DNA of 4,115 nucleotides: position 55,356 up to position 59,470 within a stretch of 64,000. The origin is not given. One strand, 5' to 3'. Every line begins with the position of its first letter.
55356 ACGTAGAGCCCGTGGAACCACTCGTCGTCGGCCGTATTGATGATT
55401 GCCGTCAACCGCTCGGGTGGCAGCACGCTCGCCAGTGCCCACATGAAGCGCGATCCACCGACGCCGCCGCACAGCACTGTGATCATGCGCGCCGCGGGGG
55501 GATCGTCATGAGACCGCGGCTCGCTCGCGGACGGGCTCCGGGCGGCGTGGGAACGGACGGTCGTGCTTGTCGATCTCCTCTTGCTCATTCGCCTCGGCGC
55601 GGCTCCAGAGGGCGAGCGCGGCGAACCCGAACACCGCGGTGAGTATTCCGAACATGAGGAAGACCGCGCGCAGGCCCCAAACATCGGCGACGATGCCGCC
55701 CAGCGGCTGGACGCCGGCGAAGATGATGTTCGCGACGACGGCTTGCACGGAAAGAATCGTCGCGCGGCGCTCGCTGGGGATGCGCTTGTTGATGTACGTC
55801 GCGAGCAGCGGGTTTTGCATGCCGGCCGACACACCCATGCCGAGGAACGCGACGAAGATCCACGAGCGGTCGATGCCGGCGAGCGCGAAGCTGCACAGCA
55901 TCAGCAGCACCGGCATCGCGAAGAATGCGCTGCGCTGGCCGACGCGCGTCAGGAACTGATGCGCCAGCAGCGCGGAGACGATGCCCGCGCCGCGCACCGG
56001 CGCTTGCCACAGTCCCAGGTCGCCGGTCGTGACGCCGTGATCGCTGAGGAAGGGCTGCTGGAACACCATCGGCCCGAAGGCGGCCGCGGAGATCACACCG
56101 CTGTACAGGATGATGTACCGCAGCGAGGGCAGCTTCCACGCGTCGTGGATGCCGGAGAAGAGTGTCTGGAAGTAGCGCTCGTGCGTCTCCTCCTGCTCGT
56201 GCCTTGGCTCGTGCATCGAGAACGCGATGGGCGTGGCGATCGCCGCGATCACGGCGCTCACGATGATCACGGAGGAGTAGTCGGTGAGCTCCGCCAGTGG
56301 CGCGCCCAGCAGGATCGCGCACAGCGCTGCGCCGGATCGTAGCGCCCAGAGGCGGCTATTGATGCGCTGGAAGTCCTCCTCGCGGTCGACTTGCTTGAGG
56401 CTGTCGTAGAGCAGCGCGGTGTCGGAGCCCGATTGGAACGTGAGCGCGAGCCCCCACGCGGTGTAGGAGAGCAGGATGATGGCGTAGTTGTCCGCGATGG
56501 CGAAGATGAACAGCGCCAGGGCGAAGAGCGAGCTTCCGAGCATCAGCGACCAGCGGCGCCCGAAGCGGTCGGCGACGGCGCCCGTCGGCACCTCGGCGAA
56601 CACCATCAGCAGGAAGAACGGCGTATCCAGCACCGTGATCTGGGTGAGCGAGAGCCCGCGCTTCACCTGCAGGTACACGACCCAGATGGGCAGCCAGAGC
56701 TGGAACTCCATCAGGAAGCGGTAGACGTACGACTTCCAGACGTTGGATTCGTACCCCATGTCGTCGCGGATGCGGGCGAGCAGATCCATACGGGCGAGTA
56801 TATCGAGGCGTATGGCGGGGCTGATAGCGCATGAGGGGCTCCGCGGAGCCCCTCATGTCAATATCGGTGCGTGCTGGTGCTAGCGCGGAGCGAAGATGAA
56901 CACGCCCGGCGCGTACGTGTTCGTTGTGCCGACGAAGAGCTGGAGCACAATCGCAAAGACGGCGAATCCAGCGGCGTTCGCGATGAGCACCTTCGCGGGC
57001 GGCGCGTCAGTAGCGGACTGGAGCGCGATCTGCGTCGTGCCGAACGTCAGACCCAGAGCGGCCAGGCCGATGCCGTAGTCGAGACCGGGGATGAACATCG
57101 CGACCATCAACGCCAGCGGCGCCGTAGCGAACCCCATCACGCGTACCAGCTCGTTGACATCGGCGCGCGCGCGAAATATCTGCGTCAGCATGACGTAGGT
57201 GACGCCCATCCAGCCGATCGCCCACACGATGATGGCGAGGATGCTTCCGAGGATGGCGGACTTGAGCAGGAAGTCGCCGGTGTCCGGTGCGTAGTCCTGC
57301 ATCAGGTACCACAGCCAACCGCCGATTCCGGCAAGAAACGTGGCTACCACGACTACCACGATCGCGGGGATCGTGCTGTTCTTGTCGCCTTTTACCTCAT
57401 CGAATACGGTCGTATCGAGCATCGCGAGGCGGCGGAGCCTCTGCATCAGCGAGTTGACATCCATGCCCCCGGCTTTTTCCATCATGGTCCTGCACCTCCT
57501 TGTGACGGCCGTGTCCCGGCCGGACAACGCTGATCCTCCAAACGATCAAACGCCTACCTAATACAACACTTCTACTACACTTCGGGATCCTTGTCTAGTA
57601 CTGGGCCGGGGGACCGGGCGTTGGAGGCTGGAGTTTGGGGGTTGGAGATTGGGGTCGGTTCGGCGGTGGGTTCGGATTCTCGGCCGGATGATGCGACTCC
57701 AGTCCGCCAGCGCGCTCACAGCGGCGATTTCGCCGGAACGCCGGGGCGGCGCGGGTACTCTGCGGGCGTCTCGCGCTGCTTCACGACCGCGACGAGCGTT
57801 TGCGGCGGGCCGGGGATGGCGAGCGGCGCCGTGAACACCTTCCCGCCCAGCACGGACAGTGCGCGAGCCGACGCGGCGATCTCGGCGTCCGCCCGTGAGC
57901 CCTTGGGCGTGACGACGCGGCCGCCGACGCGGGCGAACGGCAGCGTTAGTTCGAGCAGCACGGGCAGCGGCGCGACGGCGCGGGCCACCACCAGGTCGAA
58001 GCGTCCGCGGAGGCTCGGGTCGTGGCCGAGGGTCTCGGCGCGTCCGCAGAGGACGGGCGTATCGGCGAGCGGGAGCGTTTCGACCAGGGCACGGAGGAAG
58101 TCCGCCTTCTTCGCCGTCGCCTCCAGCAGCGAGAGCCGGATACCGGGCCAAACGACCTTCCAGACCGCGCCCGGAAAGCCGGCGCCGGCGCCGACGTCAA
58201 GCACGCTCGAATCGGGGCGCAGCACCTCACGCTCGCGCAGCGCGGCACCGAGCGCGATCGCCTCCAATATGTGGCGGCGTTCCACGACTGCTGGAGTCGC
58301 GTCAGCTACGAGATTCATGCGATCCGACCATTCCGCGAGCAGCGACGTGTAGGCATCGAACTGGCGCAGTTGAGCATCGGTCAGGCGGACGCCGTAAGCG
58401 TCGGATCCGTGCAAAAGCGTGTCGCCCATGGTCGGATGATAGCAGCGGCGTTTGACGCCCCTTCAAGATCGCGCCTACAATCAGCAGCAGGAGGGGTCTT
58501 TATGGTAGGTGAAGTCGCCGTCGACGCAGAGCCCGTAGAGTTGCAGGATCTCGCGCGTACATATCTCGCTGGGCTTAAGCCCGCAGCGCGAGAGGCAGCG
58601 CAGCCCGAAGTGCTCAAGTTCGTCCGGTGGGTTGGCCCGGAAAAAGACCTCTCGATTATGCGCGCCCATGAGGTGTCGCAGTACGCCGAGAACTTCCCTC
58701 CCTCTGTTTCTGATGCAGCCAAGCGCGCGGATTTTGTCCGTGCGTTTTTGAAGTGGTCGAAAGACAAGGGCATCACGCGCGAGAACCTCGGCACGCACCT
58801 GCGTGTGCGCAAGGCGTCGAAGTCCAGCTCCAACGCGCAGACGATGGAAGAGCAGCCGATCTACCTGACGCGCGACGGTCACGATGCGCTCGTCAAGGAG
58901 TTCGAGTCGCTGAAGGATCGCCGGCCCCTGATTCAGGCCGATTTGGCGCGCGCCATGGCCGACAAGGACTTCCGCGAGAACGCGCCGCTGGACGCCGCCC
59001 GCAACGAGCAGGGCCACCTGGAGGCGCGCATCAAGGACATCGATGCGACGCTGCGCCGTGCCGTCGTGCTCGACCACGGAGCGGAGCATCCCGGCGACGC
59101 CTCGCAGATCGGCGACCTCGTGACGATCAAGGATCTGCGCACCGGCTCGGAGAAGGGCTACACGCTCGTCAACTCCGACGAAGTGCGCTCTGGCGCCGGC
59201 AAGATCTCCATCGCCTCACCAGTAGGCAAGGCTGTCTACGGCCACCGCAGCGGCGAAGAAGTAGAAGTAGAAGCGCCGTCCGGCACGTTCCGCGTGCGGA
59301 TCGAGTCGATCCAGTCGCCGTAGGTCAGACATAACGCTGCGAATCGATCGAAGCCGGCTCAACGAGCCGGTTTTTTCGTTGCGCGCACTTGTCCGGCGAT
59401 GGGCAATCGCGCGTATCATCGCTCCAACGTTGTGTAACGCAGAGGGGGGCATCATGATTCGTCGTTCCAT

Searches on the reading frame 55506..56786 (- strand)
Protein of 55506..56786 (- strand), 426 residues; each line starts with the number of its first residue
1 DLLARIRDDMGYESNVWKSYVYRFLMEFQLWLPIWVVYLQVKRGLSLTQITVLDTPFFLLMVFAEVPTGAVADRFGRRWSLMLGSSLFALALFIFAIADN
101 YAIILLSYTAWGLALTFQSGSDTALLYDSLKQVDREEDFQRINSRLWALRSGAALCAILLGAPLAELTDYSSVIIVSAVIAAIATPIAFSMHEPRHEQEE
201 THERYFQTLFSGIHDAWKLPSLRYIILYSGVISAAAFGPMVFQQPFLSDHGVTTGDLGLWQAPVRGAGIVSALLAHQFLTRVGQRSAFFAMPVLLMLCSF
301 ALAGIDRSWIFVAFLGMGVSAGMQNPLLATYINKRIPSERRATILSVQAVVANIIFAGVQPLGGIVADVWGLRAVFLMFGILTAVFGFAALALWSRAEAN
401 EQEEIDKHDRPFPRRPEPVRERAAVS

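Call 35: search_protein_families(library=pfam, proteins=[window:55506-56786:-], max_evalue=0.00001)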
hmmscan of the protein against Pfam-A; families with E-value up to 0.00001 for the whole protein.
window:55506-56786:- (426 aa): 3 families
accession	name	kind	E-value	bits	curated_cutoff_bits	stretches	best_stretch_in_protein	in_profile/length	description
PF07690.21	MFS_1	-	7e-38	130.9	33.4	2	31-355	15-342/347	Major Facilitator Superfamily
PF12832.13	MFS_1_like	-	5.7e-07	29.3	25.2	1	32-377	19-369/373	MFS_1 like family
PF00083.30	Sugar_tr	-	2.6e-06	27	22.3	0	58-119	56-120/452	Sugar (and other) transporter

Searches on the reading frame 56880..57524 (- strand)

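Call 35: search_protein_families(library=pfam, proteins=[window:56880-57524:-], max_evalue=0.00001)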
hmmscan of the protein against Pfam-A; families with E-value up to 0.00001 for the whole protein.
window:56880-57524:- (214 aa): 1 family
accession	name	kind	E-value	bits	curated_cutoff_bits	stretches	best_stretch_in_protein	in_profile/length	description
PF04893.22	Yip1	-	1.6e-08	35.1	28.6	1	40-195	10-169/173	Yip1 domain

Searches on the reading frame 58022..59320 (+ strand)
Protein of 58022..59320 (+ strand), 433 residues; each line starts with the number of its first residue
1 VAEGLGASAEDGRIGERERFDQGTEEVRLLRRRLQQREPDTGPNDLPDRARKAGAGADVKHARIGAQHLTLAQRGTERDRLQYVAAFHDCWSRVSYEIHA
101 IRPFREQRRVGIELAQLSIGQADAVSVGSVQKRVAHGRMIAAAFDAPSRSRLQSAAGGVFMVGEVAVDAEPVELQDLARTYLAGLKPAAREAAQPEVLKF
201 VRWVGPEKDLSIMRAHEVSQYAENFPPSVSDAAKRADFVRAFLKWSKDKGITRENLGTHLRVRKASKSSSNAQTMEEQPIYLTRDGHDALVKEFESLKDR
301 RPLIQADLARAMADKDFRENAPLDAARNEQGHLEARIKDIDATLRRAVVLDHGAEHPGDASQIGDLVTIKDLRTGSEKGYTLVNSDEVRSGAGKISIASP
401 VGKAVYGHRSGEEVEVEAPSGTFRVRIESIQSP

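Call 35: search_protein_families(library=pfam, proteins=[window:58022-59320:+], max_evalue=0.00001)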
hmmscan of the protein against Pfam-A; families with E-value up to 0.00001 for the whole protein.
window:58022-59320:+ (433 aa): 2 families
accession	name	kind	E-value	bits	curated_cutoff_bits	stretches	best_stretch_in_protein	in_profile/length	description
PF01272.25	GreA_GreB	-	1.5e-19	70.2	26.9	1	362-431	7-76/77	Transcription elongation factor, GreA/GreB, C-term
PF03449.20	GreA_GreB_N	-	8e-17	61.7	24.5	1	280-349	1-71/71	Transcription elongation factor, N-terminal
